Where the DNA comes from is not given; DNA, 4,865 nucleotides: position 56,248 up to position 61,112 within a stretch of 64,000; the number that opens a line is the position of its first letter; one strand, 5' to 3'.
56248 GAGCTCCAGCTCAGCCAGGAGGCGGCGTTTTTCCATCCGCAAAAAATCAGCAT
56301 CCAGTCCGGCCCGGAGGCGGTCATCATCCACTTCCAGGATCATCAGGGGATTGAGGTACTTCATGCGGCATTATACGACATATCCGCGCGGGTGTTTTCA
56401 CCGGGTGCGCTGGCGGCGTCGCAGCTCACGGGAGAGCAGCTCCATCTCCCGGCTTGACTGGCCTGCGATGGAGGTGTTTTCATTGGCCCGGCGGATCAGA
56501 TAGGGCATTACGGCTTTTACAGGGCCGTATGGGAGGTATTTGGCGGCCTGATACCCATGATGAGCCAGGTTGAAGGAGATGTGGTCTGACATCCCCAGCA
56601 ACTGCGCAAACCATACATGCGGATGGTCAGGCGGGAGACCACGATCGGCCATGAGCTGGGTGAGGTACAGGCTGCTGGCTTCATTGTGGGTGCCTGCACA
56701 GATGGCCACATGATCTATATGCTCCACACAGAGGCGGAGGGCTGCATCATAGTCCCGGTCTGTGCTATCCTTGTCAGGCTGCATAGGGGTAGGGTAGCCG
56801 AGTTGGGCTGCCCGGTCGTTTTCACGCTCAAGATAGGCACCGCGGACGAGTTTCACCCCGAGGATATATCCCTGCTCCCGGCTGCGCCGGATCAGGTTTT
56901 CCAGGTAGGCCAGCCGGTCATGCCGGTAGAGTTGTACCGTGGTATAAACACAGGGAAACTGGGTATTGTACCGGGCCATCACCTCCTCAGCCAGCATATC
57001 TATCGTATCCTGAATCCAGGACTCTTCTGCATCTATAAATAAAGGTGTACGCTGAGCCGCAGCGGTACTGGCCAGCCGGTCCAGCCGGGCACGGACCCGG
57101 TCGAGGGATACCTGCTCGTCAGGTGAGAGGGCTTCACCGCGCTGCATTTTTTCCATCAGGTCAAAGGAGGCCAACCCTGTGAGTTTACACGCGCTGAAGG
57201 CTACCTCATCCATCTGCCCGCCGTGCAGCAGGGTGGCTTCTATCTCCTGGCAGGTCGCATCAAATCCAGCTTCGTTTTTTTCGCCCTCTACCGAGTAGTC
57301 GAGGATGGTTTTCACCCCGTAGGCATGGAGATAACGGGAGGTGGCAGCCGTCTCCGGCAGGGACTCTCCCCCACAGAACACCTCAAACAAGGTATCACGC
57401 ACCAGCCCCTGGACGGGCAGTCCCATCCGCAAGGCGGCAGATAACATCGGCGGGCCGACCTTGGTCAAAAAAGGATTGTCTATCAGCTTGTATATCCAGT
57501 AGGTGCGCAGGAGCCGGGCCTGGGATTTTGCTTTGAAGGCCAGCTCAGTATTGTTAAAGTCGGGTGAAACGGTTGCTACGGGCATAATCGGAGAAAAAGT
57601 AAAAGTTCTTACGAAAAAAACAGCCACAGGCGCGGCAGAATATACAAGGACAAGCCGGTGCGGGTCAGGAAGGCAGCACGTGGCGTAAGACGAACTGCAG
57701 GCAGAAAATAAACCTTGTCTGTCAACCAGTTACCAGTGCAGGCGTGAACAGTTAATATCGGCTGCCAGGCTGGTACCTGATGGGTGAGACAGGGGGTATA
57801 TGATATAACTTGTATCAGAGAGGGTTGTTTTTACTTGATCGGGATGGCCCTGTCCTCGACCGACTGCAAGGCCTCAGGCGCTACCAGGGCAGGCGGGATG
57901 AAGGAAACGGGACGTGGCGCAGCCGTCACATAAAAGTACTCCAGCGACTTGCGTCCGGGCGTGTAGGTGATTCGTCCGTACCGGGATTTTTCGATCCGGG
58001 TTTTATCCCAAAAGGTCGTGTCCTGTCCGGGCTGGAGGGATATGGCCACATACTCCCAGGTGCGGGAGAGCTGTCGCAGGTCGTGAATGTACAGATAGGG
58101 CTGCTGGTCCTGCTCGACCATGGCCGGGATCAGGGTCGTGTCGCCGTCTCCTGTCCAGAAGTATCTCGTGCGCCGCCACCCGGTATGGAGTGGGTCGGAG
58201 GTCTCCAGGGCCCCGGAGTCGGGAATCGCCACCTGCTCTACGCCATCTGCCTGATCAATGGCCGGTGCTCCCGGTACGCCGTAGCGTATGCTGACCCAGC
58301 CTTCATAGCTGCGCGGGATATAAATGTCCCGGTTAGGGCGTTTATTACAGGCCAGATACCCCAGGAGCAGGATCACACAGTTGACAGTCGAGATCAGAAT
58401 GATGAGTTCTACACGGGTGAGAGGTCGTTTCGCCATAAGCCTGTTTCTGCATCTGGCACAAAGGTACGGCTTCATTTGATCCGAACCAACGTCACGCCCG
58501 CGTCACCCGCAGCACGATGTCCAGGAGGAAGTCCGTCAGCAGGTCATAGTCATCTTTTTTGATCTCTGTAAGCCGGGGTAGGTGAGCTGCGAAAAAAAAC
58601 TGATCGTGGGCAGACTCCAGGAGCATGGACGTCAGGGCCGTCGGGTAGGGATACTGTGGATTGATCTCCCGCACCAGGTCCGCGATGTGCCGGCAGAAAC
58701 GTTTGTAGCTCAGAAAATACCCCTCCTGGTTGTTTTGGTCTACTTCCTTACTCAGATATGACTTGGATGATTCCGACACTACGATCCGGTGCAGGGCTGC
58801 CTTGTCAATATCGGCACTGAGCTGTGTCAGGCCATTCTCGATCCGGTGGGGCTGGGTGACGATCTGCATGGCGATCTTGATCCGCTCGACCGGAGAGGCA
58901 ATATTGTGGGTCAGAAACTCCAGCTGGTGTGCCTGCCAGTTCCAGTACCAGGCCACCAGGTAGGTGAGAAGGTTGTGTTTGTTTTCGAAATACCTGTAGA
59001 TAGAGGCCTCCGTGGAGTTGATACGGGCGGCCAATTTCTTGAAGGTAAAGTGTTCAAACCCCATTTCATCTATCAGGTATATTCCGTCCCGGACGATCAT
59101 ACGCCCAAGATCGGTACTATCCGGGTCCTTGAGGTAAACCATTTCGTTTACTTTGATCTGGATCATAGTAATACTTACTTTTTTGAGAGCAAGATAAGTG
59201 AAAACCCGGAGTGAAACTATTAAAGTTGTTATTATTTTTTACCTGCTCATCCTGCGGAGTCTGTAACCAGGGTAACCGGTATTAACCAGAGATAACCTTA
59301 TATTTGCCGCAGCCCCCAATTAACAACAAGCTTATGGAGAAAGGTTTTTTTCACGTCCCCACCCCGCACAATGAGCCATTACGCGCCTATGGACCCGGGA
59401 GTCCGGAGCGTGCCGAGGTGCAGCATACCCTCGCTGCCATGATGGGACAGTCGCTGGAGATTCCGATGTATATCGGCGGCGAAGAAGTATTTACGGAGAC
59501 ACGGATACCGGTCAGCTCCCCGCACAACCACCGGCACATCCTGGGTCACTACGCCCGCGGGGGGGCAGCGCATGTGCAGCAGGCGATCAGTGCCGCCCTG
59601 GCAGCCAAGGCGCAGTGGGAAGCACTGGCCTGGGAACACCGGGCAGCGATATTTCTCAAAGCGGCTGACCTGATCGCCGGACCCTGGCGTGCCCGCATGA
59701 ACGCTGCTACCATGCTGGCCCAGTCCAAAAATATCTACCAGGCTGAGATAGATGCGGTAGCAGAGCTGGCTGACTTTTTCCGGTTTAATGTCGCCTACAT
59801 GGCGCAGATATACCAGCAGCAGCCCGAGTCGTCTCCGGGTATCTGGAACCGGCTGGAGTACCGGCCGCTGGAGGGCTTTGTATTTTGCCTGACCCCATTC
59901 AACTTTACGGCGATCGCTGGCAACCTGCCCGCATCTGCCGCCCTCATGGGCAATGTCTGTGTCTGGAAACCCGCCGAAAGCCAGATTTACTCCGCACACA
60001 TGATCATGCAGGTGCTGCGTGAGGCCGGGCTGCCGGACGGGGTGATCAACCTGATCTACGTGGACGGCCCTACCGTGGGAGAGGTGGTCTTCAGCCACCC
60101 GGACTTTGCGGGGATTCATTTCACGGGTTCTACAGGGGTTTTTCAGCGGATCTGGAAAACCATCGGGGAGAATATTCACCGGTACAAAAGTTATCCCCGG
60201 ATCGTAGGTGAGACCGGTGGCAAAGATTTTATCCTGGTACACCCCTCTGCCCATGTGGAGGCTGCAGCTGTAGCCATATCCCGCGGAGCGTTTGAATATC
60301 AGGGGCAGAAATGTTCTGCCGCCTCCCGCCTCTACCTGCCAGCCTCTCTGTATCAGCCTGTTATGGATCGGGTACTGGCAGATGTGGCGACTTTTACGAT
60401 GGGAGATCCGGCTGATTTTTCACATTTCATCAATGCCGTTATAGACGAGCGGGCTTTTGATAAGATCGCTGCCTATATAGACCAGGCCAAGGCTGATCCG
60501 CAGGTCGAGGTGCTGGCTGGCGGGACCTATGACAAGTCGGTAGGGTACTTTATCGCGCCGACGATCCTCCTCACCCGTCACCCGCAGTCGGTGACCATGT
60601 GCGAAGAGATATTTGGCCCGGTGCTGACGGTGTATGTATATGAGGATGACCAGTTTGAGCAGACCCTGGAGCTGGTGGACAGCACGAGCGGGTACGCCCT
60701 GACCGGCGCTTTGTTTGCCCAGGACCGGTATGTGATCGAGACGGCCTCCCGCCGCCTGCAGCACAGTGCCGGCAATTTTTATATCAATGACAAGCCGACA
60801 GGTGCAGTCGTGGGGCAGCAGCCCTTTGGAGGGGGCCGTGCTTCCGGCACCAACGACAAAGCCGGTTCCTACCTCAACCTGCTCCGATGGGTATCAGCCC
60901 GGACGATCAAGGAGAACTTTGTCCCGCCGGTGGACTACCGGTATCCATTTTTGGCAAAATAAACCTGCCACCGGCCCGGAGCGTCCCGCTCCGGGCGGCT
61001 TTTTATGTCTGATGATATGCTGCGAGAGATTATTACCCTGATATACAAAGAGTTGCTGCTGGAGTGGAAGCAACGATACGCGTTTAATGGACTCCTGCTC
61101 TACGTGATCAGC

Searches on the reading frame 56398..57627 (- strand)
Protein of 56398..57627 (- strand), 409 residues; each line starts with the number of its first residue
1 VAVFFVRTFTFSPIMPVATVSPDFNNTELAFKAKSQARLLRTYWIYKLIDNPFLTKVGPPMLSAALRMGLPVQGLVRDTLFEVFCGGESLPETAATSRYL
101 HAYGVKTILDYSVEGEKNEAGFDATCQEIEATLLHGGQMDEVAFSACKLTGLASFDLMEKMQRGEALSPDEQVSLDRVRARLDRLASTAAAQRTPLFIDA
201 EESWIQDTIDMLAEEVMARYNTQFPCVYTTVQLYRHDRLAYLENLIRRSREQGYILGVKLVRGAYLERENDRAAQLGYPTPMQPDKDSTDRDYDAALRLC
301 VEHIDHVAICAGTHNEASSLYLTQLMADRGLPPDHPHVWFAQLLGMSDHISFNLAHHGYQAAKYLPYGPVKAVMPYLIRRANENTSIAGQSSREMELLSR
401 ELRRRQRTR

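Call 95: search_protein_families(library=pfam, proteins=[window:56398-57627:-], max_evalue=0.00001)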
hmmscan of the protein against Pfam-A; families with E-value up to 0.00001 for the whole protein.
window:56398-57627:- (409 aa): 1 family
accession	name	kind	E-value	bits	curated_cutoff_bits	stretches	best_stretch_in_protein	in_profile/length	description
PF01619.24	Pro_dh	-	2.2e-75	254.2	27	1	96-392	4-277/278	Proline dehydrogenase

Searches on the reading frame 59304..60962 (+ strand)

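Call 95: search_protein_families(library=pfam, proteins=[window:59304-60962:+], max_evalue=0.00001)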
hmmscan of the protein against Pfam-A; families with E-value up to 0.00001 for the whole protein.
window:59304-60962:+ (552 aa): 1 family
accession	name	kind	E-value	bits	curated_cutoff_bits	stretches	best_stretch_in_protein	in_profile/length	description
PF00171.27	Aldedh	-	9.7e-101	338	23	1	66-523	7-450/461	Aldehyde dehydrogenase family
